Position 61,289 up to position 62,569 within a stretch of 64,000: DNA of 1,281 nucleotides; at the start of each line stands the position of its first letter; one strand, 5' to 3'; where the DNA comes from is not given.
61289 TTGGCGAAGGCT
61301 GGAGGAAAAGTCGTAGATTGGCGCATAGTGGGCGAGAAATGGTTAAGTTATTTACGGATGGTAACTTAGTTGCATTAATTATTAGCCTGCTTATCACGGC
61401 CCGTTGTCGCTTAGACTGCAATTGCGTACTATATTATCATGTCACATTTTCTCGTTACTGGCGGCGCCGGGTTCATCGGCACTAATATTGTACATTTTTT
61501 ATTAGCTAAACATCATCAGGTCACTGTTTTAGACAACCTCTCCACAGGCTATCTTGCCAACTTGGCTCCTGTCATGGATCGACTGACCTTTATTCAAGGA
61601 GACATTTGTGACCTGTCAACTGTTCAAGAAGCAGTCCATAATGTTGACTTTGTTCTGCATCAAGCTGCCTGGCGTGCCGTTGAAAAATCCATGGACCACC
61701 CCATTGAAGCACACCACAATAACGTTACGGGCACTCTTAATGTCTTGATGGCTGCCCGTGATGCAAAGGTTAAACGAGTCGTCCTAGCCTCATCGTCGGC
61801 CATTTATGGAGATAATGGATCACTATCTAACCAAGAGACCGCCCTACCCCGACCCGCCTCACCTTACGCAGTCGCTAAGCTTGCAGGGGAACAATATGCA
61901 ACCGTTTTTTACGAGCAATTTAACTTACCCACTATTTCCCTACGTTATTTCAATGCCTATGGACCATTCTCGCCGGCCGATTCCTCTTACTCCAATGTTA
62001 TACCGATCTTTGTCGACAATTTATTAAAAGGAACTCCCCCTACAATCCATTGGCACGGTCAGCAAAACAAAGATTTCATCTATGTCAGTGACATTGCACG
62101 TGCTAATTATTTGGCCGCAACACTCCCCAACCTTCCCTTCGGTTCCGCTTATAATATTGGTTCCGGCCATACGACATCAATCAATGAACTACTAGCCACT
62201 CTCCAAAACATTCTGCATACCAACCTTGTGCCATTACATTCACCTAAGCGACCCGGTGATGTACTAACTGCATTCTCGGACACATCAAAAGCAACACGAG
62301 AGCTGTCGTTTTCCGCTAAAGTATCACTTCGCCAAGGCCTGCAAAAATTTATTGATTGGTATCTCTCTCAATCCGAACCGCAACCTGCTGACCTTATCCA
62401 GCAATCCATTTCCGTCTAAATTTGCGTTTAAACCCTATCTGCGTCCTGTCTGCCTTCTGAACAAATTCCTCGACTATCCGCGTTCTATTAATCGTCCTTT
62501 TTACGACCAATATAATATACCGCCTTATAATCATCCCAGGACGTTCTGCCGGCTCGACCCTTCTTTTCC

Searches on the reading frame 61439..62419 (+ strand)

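Call 29: search_protein_families(library=pfam, proteins=[window:61439-62419:+], max_evalue=0.001)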
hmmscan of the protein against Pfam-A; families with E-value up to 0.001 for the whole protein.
window:61439-62419:+ (326 aa): 8 families
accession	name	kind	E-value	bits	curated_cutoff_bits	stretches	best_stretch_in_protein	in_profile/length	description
PF01370.27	Epimerase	-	5.7e-61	206.4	20.9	1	5-241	2-240/240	NAD dependent epimerase/dehydratase family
PF16363.11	GDP_Man_Dehyd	-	1.9e-54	185.8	27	1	5-303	1-331/332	GDP-mannose 4,6 dehydratase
PF01073.25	3Beta_HSD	-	1e-23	84.2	22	1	5-227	1-229/280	3-beta hydroxysteroid dehydrogenase/isomerase family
PF02719.21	Polysacc_synt_2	-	1.1e-14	54.8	20.2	1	5-119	2-128/293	Polysaccharide biosynthesis protein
PF04321.23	RmlD_sub_bind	-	2.1e-14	53.8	27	1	4-153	3-135/287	RmlD substrate binding domain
PF13460.12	NAD_binding_10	-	4e-12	46.8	27.2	1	8-153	1-130/184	NAD(P)H-binding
PF07993.18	NAD_binding_4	-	5.4e-10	39.3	20.1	1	6-164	1-198/258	Male sterility protein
PF05368.20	NmrA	-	0.00044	20.4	27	1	4-118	5-106/298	NmrA-like family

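Call 56: search_protein_families(library=ncbifam, proteins=[window:61439-62419:+], max_evalue=0.00001)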
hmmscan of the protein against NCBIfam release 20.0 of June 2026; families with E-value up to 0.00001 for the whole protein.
window:61439-62419:+ (326 aa): 30 families (the best 25 are shown)
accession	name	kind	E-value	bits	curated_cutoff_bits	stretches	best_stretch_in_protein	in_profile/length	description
NF011728.1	PRK15181.1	equivalog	1.8e-62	211.4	760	1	3-311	17-340/348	Vi polysaccharide biosynthesis UDP-N-acetylglucosaminuronic acid C-4 epimerase TviC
TIGR01179.1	galE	equivalog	2.1e-55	187.9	262.3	1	4-310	2-327/332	UDP-glucose 4-epimerase GalE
TIGR01181.1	dTDP_gluc_dehyt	equivalog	6.9e-53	179.8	365.1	1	4-312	2-315/321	dTDP-glucose 4,6-dehydratase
TIGR04180.1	EDH_00030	hypoth_equivalog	1.9e-44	151.9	475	1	5-269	2-266/297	NAD-dependent 4,6-dehydratase LegB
NF007582.0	PRK10217.1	equivalog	7.6e-38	130.5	698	1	1-311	1-334/355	dTDP-glucose 4,6-dehydratase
NF007956.0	PRK10675.1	subfamily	8.7e-38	130.3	394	1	4-308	3-329/338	UDP-glucose 4-epimerase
TIGR02197.1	heptose_epim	equivalog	1.7e-35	122.7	274.6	1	5-310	2-315/316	ADP-glyceromanno-heptose 6-epimerase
NF007490.0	PRK10084.1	subfamily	3.9e-33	114.9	649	1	4-312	3-338/361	dTDP-glucose 4,6-dehydratase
TIGR03466.1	HpnA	hypoth_equivalog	5.4e-25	88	367.65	1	4-262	3-249/327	hopanoid-associated sugar epimerase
NF008360.0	PRK11150.1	equivalog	2e-20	73.2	452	1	5-252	3-247/310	ADP-glyceromanno-heptose 6-epimerase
NF042422.1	oxyalk_red_OleD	equivalog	2.2e-20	73.3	580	1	4-257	3-248/329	2-alkyl-3-oxoalkanoate reductase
NF047922.1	GDPFucSynFcl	equivalog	7.1e-20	71.7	500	1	74-313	60-306/308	GDP-L-fucose synthase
NF042423.1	oxyalk_red_Shew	equivalog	9.4e-17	61.1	580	1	2-228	9-222/331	2-alkyl-3-oxoalkanoate reductase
TIGR02622.1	CDP_4_6_dhtase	equivalog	1.2e-16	60.9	278.45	1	4-160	7-171/352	CDP-glucose 4,6-dehydratase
TIGR03589.1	PseB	equivalog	7.9e-16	57.9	407.75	1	4-118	7-124/324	UDP-N-acetylglucosamine 4,6-dehydratase (inverting)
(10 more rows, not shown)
